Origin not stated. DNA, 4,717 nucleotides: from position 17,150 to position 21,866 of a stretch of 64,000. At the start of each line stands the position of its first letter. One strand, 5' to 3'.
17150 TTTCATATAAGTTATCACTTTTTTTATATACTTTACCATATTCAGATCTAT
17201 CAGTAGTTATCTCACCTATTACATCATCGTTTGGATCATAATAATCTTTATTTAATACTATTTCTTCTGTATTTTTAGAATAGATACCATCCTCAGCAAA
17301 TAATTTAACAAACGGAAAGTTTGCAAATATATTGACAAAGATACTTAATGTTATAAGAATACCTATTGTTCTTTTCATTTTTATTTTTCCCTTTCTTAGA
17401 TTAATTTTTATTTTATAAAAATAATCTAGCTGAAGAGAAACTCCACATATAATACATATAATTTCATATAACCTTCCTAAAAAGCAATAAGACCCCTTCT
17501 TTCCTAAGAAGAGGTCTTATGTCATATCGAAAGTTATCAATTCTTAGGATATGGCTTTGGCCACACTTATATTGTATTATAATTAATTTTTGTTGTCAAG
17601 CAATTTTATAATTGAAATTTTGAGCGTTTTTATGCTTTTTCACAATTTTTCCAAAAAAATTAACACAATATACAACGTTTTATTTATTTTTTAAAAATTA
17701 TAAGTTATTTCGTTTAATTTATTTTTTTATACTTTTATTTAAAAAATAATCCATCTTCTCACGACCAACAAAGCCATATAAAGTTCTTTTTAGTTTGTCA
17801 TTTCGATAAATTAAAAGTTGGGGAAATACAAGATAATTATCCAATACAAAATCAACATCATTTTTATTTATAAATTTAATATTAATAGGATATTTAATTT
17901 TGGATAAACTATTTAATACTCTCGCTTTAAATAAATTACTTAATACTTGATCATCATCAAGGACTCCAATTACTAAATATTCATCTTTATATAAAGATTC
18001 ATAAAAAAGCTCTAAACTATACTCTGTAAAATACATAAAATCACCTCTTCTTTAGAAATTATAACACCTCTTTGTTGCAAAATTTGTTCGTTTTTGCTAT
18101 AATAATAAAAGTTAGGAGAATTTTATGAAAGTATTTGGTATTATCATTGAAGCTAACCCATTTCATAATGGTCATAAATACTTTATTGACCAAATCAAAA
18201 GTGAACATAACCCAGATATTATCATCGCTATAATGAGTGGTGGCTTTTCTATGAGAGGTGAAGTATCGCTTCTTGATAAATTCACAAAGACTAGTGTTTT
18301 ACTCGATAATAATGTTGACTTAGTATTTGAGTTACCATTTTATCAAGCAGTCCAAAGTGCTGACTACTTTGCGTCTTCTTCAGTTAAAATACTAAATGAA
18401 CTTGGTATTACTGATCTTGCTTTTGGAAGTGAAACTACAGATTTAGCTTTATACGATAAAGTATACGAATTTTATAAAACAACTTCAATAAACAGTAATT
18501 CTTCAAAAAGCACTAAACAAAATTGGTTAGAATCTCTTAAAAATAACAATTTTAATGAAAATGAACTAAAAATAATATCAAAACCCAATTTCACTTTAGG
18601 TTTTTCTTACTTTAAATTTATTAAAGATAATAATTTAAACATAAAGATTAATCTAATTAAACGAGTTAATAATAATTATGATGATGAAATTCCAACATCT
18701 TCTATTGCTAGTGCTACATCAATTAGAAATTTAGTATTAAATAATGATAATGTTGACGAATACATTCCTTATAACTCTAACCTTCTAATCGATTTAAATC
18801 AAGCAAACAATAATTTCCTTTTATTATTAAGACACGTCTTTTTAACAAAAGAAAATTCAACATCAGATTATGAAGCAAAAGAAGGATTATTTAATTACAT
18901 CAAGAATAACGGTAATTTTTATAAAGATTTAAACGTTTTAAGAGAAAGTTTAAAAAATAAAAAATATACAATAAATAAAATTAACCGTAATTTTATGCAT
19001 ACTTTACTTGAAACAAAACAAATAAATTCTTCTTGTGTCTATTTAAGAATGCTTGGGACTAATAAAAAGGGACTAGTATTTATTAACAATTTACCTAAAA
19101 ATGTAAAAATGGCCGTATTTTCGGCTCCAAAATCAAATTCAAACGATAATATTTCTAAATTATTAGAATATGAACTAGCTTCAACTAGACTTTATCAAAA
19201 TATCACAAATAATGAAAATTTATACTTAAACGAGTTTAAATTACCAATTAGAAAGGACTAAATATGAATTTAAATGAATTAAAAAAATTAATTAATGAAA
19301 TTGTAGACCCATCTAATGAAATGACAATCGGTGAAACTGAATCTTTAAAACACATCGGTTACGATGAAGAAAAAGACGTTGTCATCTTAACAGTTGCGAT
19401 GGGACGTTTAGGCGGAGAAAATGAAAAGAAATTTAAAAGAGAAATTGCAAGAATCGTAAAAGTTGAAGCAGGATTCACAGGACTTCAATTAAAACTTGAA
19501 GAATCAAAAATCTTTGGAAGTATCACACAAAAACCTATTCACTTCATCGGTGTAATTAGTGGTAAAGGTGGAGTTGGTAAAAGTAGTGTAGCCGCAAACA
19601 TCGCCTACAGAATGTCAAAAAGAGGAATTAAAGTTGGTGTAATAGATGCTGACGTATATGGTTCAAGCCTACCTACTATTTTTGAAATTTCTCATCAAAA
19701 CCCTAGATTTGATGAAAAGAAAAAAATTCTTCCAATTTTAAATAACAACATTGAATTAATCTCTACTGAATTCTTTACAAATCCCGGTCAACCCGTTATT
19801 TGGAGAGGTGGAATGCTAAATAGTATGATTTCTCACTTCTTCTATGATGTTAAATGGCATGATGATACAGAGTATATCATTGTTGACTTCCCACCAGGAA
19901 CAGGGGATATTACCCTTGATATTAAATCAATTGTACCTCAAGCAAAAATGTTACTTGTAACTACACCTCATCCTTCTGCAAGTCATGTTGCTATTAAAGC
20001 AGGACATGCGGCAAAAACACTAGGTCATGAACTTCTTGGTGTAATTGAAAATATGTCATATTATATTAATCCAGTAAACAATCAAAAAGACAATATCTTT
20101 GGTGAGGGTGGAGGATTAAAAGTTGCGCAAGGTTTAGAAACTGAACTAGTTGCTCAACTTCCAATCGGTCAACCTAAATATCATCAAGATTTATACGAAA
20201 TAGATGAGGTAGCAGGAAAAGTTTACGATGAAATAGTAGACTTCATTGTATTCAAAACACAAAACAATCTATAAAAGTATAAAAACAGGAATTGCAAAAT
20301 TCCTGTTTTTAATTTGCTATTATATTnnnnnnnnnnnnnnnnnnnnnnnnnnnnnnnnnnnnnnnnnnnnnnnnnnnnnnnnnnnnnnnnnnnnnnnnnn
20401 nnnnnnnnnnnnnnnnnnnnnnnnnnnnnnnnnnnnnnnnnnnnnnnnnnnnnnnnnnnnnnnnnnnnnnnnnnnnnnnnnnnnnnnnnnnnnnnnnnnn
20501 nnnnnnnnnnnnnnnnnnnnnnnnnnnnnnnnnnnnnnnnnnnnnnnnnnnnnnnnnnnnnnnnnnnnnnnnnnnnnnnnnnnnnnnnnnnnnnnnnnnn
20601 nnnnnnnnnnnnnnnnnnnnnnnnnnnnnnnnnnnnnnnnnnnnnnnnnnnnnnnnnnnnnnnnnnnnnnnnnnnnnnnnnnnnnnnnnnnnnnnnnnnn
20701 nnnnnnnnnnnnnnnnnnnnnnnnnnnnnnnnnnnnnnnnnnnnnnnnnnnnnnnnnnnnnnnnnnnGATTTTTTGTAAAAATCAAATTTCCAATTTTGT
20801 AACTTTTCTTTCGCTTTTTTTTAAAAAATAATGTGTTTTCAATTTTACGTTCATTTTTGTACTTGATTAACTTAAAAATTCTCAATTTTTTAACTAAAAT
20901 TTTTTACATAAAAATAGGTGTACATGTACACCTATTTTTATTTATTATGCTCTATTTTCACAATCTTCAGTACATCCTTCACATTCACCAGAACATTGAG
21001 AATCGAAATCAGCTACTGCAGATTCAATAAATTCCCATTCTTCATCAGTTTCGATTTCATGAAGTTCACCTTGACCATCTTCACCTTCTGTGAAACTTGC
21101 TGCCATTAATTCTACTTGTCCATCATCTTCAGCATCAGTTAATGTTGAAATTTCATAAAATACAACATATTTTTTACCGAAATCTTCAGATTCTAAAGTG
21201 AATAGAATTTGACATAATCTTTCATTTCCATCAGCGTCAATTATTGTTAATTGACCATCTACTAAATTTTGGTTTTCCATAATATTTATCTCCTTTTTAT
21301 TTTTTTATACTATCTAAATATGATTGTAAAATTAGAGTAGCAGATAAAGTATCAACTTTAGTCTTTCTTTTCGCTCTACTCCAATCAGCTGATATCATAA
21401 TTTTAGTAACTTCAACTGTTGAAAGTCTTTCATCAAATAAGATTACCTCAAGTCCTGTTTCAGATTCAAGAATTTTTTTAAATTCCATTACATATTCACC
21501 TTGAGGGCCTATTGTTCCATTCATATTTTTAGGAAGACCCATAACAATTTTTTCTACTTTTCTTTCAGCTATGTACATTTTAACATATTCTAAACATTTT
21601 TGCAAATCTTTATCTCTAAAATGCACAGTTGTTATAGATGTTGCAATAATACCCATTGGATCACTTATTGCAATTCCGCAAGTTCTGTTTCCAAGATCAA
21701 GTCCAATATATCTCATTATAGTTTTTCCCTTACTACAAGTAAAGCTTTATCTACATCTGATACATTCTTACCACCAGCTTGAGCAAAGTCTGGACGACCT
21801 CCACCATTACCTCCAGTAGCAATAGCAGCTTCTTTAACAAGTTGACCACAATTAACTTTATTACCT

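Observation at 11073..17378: Sec-type RHS polymorphic toxin whose C-terminal tip looks like a membrane-inserting domain rather than an enzyme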

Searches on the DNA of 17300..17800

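Call 76: search_rna_families(source=window, start=17300, end=17800, threshold=evalue, max_evalue=1)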
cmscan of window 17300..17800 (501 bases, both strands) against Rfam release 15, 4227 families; matches with E-value up to 1: 1.
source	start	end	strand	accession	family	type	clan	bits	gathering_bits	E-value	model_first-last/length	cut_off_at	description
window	17470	17536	-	RF03796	mir-5984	Gene; miRNA;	-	20.4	95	0.24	1-74/74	no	mir-5984 microRNA precursor family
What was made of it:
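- Tried and rejected: An Rfam scan of the 5' leader found only a chance miRNA hit (call 76).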

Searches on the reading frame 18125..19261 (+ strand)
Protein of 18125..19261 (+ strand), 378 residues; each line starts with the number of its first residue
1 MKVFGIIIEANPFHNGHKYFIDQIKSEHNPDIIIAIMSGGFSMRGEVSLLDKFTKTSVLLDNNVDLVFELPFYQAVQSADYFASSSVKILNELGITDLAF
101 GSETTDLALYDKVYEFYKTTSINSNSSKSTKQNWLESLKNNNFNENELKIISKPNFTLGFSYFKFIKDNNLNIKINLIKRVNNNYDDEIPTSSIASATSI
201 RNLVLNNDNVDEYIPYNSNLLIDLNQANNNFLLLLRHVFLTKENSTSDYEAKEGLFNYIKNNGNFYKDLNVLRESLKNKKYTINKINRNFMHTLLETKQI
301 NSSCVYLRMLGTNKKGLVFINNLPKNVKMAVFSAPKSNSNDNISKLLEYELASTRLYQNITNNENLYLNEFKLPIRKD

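Call 54: search_protein_families(library=pfam, proteins=[window:18125-19261:+], max_evalue=0.001)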
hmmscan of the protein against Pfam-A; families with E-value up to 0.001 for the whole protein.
window:18125-19261:+ (378 aa): 2 families
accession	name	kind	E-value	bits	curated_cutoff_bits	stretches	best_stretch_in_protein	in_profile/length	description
PF05636.17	HIGH_NTase1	-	3.2e-85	287.3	27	1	1-365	1-393/402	HIGH Nucleotidyl Transferase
PF08218.17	Citrate_ly_lig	-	9.1e-05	22.6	20.9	0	5-36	3-33/182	Citrate lyase ligase C-terminal domain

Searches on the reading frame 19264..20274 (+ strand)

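Call 54: search_protein_families(library=pfam, proteins=[window:19264-20274:+], max_evalue=0.001)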
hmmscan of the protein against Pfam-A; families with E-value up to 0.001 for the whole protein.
window:19264-20274:+ (336 aa): 5 families
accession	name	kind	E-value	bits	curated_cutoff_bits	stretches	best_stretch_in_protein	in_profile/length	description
PF10609.15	ParA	-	2.7e-68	230.5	27.1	1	93-303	4-213/246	NUBPL iron-transfer P-loop NTPase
PF01656.29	CbiA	-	4.5e-10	40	25.4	1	96-242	2-54/125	CobQ/CobB/MinD/ParA nucleotide binding domain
PF13614.12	AAA_31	-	1.3e-08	35.4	27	1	94-160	3-64/177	AAA domain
PF02374.21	ArsA_ATPase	-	1e-06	28.7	24.3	1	97-141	5-48/305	Anion-transporting ATPase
PF09140.17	MipZ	-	0.00013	21.9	20.7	1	93-140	1-48/262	ATPase MipZ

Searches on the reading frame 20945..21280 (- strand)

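Call 54: search_protein_families(library=pfam, proteins=[window:20945-21280:-], max_evalue=0.001)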
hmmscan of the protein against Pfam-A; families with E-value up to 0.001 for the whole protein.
window:20945-21280:- (111 aa): 1 family
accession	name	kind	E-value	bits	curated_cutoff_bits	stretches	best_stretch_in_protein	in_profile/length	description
PF06949.16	DUF1292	-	1.4e-11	45.6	24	1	17-90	2-71/75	Protein of unknown function (DUF1292)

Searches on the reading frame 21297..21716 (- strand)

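Call 54: search_protein_families(library=pfam, proteins=[window:21297-21716:-], max_evalue=0.001)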
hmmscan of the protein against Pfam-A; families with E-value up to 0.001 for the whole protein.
window:21297-21716:- (139 aa): 1 family
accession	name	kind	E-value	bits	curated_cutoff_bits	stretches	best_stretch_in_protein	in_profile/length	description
PF03652.20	RuvX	-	1.8e-40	138.8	29.2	1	1-136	1-134/134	Holliday junction resolvase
